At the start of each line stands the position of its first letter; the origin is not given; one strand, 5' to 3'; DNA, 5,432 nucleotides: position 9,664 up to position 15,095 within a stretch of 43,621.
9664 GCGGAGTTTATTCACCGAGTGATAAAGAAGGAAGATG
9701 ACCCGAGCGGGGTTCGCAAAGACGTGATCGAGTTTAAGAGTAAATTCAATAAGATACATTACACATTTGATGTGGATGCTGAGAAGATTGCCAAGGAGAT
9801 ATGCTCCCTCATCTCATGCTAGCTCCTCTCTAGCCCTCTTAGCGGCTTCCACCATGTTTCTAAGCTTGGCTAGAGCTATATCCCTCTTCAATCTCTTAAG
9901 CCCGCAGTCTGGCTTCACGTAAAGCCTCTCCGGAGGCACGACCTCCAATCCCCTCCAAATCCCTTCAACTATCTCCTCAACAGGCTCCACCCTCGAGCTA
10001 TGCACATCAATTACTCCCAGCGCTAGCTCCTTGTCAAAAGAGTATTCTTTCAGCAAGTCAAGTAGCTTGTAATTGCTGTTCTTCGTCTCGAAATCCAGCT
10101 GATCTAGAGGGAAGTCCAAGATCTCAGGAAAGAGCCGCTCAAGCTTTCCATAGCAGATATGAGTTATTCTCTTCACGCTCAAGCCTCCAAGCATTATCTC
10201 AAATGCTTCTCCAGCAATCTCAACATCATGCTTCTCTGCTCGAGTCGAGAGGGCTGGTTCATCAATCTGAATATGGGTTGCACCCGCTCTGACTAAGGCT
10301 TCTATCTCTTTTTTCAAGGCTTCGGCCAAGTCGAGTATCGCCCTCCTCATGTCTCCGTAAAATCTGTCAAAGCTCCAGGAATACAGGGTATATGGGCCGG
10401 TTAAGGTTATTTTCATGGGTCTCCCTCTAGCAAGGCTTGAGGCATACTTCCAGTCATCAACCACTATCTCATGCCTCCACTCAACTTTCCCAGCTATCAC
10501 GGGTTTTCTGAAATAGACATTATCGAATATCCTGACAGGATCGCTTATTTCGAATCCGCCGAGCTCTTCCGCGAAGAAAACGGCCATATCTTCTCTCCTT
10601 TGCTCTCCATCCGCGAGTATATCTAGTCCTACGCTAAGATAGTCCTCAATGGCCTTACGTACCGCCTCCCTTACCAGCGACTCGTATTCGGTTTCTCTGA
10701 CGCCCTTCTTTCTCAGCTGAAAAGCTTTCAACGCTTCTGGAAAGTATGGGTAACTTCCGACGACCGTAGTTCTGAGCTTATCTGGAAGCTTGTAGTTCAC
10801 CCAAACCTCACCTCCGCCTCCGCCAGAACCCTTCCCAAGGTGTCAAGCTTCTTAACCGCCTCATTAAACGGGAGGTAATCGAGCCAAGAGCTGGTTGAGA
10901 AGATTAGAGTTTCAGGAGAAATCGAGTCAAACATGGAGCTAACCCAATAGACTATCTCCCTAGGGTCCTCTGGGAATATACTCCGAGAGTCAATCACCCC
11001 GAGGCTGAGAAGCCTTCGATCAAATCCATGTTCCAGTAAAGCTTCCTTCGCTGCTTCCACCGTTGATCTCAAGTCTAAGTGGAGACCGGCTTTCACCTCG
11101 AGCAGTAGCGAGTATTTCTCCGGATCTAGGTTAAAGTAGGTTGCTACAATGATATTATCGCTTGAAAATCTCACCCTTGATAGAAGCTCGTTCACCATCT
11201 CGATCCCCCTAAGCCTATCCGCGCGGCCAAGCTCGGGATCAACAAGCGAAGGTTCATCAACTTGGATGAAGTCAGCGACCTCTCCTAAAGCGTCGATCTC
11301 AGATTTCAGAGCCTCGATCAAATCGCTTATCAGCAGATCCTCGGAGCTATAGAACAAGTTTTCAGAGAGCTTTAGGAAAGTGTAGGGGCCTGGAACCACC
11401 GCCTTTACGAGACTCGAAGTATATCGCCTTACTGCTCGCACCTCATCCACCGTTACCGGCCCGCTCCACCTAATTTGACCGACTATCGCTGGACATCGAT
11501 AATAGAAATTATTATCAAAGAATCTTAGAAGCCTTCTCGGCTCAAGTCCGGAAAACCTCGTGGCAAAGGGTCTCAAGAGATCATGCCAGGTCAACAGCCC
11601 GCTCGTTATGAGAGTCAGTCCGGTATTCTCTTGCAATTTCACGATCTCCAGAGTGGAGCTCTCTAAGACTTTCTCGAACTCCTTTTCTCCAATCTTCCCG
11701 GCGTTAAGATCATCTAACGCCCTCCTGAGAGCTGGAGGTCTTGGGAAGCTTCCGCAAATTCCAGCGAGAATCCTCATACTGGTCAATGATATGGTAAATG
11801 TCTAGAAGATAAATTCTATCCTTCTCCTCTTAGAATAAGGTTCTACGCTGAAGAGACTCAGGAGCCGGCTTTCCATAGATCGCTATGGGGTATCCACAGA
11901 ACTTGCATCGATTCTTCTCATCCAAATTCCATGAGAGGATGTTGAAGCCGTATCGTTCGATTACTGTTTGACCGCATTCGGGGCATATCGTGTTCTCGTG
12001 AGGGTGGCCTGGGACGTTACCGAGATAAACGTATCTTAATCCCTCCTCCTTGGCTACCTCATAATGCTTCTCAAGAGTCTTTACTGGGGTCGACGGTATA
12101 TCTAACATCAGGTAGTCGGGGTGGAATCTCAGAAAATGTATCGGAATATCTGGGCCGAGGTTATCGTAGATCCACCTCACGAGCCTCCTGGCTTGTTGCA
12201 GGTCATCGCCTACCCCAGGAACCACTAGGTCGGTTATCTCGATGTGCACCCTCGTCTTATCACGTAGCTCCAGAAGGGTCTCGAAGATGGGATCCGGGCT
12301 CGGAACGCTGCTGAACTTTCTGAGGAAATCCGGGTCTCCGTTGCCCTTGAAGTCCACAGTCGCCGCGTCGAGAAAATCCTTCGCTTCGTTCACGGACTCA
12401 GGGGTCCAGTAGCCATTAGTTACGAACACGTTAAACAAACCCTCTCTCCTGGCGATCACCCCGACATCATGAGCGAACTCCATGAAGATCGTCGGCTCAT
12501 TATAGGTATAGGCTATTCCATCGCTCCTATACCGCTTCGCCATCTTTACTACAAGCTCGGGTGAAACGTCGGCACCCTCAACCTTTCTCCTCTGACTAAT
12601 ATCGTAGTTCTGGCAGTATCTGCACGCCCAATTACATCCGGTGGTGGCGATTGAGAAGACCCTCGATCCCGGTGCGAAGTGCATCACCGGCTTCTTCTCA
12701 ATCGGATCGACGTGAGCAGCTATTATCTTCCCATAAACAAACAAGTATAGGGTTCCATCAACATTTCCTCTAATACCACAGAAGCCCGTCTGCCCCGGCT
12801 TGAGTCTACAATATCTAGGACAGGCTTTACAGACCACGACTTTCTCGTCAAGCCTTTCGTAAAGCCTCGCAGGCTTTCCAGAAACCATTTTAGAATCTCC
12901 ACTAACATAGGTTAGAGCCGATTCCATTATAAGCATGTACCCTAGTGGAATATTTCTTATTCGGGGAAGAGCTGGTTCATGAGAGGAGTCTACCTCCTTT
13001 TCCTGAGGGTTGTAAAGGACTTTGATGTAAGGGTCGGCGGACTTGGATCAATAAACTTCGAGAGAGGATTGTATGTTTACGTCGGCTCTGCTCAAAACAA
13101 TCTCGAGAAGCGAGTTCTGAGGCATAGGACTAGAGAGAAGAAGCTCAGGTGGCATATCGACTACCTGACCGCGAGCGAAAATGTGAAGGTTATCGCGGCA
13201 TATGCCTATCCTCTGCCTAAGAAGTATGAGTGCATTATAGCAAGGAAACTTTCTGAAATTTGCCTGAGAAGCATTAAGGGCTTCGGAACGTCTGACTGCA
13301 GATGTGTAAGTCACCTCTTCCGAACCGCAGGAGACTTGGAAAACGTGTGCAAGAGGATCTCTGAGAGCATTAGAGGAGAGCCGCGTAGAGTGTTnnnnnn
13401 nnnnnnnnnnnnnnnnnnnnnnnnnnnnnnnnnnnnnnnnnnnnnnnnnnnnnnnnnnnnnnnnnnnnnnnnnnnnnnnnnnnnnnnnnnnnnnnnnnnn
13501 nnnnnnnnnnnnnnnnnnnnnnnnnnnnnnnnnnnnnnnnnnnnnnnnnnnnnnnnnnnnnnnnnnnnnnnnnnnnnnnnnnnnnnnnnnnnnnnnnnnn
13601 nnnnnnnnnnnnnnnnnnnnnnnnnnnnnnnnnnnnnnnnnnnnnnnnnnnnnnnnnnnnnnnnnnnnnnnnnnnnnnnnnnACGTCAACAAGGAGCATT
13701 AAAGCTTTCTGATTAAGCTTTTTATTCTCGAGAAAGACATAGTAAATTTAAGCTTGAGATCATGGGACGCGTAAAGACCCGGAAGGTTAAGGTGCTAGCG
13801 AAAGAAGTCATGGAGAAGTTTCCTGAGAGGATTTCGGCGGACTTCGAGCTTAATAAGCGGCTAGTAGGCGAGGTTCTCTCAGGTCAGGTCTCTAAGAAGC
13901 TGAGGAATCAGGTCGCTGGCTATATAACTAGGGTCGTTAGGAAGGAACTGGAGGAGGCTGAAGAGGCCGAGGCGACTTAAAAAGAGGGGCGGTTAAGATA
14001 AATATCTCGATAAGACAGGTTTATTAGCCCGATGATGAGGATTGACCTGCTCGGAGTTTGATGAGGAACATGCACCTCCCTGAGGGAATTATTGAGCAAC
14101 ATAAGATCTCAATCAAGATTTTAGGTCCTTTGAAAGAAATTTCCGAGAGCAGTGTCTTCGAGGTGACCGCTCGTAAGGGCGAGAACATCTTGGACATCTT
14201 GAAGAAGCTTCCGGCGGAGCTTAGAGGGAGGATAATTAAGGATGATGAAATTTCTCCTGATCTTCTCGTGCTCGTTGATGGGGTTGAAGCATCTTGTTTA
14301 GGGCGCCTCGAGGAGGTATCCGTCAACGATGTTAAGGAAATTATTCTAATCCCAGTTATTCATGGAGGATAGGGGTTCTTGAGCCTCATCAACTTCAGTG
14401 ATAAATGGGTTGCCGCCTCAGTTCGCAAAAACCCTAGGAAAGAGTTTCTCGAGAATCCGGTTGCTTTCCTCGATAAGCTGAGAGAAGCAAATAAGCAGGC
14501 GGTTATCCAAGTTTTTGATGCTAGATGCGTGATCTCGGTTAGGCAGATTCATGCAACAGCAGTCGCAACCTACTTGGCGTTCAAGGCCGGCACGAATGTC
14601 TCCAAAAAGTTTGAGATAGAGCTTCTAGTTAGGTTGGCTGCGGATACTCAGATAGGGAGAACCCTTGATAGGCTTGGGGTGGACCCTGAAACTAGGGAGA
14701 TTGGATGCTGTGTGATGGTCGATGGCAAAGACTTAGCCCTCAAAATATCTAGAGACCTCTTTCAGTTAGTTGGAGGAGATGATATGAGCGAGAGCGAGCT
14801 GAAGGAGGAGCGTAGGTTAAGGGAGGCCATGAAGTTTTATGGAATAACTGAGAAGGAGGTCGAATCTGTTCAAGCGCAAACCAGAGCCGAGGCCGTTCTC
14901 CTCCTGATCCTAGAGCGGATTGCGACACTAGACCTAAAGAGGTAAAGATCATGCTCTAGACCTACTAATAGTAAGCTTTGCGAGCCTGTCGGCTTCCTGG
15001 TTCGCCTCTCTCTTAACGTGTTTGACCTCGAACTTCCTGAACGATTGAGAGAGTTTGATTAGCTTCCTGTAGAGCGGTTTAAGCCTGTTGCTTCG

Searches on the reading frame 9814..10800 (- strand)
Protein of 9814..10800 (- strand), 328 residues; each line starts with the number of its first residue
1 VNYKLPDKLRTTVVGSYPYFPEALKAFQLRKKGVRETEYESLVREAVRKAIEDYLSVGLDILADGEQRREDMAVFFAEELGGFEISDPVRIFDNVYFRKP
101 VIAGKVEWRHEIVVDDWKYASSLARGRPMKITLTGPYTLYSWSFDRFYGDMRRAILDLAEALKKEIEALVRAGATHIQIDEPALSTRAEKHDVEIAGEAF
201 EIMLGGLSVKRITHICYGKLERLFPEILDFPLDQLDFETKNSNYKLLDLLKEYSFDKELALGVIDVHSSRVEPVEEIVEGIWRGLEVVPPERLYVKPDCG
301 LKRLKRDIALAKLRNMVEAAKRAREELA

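Call 91: search_protein_families(library=pfam, proteins=[window:9814-10800:-], max_evalue=0.00001)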
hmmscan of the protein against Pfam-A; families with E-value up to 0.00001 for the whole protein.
window:9814-10800:- (328 aa): 2 families
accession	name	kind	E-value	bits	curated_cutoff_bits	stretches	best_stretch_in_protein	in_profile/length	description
PF01717.24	Meth_synt_2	-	5.7e-66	223.4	21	1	10-321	2-323/324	Cobalamin-independent synthase, Catalytic domain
PF08267.18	Meth_synt_1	-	5.1e-13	49.7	27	1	110-265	133-289/313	Cobalamin-independent synthase, N-terminal domain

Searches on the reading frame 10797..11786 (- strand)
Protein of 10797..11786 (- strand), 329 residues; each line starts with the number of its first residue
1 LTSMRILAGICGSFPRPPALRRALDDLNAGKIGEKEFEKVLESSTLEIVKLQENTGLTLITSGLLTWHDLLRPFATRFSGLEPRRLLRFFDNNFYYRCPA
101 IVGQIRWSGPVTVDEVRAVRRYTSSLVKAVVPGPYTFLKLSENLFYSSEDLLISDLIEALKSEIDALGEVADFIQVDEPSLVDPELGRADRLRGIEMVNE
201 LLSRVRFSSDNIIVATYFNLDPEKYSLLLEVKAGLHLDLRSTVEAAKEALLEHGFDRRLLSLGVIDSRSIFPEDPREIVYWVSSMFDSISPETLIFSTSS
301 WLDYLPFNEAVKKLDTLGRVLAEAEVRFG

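Call 91: search_protein_families(library=pfam, proteins=[window:10797-11786:-], max_evalue=0.00001)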
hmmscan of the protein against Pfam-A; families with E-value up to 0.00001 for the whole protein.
window:10797-11786:- (329 aa): 2 families
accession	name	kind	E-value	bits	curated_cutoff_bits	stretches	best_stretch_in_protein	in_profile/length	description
PF08267.18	Meth_synt_1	-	3.2e-23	83.2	27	1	83-284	105-307/313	Cobalamin-independent synthase, N-terminal domain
PF01717.24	Meth_synt_2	-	2e-14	54.1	21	1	11-183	6-180/324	Cobalamin-independent synthase, Catalytic domain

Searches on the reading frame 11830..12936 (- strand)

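Call 91: search_protein_families(library=pfam, proteins=[window:11830-12936:-], max_evalue=0.00001)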
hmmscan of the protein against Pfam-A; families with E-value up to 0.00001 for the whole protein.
window:11830-12936:- (368 aa): 1 family
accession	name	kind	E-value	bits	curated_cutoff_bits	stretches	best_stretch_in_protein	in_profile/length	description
PF04055.27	Radical_SAM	-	8.8e-19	68.7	29.5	1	96-248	2-161/166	Radical SAM superfamily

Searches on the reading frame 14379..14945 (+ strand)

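Call 92: search_protein_families(library=pfam, proteins=[window:14379-14945:+], max_evalue=0.00001)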
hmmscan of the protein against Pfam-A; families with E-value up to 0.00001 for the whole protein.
window:14379-14945:+ (188 aa): 1 family
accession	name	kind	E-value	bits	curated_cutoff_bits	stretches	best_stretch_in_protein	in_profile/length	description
PF08617.15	CGI-121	-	5.9e-14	52.8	25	1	26-183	6-157/159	Kinase binding protein CGI-121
